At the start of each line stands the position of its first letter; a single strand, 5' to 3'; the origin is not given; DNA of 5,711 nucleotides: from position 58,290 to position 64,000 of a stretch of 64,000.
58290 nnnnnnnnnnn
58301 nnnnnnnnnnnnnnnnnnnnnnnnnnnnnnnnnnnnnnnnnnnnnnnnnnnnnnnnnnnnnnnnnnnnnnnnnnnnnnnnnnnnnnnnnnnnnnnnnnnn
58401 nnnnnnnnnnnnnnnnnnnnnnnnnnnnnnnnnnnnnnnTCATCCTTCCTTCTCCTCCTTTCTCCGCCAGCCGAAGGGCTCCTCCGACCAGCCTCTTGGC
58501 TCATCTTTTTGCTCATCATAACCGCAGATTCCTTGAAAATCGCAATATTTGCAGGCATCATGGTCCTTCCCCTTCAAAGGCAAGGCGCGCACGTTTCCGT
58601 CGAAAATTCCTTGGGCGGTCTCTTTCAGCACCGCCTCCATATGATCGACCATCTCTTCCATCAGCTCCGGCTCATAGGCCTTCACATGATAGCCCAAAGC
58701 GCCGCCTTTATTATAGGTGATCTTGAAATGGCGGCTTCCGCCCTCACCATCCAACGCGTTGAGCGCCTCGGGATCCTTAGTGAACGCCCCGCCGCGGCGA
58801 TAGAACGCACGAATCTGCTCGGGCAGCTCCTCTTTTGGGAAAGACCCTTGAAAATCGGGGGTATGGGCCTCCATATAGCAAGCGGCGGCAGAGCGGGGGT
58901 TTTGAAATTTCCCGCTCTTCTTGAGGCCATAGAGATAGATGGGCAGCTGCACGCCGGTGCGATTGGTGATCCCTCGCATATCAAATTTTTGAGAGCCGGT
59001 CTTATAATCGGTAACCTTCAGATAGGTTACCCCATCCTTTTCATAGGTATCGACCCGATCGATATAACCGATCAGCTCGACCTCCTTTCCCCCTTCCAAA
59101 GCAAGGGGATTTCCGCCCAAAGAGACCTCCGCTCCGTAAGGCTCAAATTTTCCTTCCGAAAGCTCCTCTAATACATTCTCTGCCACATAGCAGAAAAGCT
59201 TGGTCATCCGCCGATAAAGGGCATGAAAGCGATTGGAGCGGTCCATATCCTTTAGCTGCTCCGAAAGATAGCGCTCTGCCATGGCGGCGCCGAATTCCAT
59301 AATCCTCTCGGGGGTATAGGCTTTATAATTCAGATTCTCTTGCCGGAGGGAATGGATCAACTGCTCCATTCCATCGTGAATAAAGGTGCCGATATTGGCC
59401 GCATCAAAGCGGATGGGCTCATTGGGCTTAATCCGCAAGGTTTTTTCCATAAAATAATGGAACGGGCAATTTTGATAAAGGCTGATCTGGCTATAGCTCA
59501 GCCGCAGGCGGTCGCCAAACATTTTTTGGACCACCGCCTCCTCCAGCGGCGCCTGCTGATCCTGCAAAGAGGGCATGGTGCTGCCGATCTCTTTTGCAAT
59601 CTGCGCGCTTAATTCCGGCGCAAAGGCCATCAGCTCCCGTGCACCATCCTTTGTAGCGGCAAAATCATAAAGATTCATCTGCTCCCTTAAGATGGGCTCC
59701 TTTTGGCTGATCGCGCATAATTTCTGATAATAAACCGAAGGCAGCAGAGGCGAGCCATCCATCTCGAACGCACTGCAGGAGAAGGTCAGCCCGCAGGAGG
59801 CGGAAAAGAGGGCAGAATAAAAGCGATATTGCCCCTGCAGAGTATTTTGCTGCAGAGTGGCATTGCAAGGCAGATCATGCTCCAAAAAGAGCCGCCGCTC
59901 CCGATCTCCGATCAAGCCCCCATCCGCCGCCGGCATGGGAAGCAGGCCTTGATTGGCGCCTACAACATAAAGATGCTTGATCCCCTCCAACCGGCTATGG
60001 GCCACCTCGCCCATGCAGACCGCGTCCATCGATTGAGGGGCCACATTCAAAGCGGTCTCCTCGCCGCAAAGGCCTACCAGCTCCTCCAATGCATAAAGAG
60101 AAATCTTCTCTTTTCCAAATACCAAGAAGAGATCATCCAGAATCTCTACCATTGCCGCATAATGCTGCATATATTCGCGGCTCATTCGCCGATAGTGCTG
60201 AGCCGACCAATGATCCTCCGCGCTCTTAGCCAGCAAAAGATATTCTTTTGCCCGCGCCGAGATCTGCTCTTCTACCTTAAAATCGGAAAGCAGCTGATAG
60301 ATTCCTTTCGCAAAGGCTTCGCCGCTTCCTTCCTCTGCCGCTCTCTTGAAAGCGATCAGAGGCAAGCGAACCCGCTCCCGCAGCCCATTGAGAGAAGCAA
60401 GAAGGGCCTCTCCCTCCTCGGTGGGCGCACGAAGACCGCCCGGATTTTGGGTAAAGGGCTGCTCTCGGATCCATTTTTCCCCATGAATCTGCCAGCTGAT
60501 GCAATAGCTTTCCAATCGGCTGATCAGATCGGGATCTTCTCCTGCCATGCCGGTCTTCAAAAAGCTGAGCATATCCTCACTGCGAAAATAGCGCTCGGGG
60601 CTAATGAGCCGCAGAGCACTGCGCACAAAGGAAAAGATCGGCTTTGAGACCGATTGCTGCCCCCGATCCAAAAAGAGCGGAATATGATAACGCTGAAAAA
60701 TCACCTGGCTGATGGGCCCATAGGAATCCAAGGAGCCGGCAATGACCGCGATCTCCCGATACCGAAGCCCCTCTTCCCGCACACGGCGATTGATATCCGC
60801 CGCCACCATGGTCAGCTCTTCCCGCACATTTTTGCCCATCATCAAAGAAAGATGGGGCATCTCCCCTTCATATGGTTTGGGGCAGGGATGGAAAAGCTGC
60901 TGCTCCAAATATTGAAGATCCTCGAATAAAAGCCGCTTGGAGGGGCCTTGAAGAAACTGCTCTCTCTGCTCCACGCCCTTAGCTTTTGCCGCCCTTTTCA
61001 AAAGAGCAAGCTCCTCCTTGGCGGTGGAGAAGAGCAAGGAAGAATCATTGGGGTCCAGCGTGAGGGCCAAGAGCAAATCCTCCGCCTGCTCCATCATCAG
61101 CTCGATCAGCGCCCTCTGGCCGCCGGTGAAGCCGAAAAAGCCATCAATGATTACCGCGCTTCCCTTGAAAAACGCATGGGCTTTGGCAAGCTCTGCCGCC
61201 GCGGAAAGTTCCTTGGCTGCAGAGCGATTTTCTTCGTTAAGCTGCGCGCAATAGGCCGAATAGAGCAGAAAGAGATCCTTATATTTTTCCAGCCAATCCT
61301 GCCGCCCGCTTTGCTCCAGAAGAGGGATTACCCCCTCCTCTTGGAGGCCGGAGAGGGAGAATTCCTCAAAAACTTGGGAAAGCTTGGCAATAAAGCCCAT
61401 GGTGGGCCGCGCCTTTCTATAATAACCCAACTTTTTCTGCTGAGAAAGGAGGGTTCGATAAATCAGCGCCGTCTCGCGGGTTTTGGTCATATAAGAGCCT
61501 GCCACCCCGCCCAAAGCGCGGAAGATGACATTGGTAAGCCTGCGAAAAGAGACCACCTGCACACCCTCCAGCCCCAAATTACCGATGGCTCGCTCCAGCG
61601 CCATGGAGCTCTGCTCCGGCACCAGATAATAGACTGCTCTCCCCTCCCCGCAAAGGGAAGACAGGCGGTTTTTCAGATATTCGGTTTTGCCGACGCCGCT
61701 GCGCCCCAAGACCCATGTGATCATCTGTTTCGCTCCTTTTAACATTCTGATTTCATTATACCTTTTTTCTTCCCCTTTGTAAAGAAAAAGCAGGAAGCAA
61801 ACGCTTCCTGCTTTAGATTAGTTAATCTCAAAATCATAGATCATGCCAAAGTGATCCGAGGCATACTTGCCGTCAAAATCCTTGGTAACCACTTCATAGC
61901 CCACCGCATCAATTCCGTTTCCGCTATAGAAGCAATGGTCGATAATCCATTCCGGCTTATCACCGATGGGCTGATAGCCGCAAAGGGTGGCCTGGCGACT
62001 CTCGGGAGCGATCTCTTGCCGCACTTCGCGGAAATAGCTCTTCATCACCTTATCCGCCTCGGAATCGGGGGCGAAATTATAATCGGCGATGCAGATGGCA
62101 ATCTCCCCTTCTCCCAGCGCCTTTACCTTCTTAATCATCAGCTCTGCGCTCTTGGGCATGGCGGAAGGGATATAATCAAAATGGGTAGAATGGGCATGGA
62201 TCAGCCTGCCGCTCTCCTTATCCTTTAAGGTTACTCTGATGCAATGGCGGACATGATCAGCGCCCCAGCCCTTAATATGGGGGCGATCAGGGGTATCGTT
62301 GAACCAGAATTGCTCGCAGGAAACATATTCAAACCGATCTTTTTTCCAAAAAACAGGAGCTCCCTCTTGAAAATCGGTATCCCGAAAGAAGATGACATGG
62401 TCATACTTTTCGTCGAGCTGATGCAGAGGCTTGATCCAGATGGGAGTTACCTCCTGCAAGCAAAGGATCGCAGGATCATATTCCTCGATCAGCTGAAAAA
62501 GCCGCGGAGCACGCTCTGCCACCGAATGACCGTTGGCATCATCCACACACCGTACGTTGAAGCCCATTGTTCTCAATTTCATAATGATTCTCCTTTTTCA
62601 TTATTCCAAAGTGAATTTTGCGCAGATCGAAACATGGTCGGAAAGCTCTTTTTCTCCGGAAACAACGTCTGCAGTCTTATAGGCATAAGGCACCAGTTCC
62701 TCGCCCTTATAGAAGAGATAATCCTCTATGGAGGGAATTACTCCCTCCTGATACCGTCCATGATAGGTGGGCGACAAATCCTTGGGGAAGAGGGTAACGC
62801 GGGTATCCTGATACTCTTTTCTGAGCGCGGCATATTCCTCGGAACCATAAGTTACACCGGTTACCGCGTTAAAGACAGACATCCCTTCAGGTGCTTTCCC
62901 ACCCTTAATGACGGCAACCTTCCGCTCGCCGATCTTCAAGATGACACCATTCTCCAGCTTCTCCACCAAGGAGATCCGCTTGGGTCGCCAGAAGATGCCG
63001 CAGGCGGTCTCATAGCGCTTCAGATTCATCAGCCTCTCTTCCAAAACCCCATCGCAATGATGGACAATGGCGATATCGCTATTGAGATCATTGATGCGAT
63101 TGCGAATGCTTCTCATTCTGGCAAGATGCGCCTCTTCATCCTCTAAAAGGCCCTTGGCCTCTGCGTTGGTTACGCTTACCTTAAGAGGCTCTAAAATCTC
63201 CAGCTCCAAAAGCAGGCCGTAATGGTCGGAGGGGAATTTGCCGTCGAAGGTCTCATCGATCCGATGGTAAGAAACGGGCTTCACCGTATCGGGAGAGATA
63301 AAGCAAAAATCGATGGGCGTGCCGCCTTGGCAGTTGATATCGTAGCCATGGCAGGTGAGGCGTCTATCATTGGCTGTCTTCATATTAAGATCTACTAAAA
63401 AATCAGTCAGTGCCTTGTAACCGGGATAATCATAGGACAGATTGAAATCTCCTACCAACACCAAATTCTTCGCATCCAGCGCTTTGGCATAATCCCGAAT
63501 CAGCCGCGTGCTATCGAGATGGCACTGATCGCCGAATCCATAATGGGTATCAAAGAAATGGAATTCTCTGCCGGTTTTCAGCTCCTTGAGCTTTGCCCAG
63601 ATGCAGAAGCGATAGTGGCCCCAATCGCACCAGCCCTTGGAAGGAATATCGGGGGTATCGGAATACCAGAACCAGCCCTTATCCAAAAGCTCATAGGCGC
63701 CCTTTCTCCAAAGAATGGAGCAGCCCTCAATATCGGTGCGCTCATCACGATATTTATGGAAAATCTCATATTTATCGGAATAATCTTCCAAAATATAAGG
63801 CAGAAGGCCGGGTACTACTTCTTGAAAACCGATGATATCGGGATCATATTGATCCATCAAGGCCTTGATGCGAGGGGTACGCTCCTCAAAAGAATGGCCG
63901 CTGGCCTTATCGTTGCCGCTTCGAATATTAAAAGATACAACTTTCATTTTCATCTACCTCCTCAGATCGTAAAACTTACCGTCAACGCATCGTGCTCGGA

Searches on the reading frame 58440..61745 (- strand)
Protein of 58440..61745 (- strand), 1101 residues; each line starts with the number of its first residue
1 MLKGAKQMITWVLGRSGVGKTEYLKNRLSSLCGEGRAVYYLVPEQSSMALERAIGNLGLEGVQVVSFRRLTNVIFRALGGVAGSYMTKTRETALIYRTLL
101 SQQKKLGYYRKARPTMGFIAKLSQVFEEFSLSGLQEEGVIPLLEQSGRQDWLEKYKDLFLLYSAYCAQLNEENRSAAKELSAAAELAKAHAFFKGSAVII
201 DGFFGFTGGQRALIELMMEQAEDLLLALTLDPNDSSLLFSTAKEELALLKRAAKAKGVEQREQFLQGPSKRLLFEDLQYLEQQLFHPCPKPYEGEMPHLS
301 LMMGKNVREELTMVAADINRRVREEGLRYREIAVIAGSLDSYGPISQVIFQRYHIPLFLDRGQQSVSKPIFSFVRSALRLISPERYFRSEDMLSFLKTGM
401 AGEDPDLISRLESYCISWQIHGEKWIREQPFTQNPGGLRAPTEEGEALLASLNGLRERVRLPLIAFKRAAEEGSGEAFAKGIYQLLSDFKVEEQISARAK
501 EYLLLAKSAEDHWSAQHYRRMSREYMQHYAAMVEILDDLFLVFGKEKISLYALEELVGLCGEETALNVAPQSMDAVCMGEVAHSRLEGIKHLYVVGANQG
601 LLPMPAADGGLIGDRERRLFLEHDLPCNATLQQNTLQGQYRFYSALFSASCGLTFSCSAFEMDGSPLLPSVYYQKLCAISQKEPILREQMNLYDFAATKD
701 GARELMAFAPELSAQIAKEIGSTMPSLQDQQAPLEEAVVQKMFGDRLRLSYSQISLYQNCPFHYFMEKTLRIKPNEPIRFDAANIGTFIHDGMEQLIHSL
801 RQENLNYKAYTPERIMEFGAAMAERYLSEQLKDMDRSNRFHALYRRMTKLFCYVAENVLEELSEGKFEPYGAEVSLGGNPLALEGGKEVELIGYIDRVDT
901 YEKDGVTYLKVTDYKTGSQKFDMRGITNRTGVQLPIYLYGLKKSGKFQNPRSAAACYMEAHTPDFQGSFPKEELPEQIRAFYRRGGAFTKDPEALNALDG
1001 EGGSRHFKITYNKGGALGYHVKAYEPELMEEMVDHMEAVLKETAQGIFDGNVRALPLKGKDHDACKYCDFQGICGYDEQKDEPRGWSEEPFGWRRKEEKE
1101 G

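Call 49: search_protein_families(library=pfam, proteins=[window:58440-61745:-], max_evalue=0.00001)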
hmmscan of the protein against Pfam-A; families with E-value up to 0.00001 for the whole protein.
window:58440-61745:- (1101 aa): 2 families
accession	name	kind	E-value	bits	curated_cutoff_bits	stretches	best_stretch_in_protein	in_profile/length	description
PF21445.3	ADDB_N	-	3e-46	158.4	26.6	1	12-281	2-290/290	ADDB, N-terminal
PF12705.13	PDDEXK_1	-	2.4e-36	126.4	22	1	748-1074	1-246/247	PD-(D/E)XK nuclease superfamily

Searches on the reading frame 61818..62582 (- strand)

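Call 49: search_protein_families(library=pfam, proteins=[window:61818-62582:-], max_evalue=0.00001)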
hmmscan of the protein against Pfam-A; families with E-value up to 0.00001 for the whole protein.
window:61818-62582:- (254 aa): 1 family
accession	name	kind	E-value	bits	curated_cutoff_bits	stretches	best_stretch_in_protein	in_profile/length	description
PF03372.29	Exo_endo_phos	-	1.7e-10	41.4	24.5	1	8-244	3-225/225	Endonuclease/Exonuclease/phosphatase family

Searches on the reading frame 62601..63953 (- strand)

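Call 49: search_protein_families(library=pfam, proteins=[window:62601-63953:-], max_evalue=0.00001)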
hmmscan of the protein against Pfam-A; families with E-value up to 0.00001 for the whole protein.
window:62601-63953:- (450 aa): 1 family
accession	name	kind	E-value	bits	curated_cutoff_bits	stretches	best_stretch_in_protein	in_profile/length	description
PF03372.29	Exo_endo_phos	-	1.7e-13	51.3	24.5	1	6-244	1-225/225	Endonuclease/Exonuclease/phosphatase family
